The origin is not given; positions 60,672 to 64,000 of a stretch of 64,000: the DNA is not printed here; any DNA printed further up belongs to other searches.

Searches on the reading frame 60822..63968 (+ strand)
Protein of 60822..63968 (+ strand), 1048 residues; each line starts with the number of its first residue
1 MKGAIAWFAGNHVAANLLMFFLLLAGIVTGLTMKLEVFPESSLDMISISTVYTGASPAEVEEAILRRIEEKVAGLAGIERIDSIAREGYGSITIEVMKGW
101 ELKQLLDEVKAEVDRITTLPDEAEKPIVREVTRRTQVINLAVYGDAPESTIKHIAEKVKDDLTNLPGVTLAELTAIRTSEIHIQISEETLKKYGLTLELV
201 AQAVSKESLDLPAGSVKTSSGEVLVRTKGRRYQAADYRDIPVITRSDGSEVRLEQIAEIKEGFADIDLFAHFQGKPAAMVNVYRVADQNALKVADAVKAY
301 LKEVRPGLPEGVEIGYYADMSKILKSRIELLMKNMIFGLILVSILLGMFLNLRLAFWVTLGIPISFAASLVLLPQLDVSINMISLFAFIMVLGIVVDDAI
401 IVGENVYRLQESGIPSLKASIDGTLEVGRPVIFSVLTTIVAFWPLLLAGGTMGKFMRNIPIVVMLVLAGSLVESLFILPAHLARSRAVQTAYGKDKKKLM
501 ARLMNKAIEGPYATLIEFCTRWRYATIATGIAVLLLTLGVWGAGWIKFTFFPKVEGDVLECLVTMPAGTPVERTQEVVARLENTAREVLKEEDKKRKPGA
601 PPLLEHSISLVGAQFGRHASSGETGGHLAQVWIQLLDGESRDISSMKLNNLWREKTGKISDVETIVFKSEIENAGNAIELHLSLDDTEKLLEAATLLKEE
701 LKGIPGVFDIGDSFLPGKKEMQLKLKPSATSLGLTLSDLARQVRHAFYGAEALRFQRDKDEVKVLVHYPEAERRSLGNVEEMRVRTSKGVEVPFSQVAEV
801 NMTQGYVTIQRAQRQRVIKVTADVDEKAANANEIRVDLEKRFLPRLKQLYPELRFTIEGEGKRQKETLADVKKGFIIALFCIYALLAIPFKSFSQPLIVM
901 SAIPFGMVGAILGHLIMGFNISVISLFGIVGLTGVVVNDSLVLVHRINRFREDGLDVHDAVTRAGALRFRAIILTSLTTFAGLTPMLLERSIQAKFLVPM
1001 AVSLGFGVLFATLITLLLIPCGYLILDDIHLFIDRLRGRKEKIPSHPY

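Call 9: search_protein_families(library=pfam, proteins=[window:60822-63968:+], max_evalue=0.00001)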
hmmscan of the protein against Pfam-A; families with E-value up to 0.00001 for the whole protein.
window:60822-63968:+ (1048 aa): 2 families
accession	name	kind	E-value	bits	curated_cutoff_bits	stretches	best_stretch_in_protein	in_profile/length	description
PF00873.25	ACR_tran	-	2.1e-168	562.5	28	1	8-1026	5-1020/1021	AcrB/AcrD/AcrF family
PF03176.21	MMPL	-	8.9e-07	28.6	20.5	0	869-1020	143-296/333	MMPL family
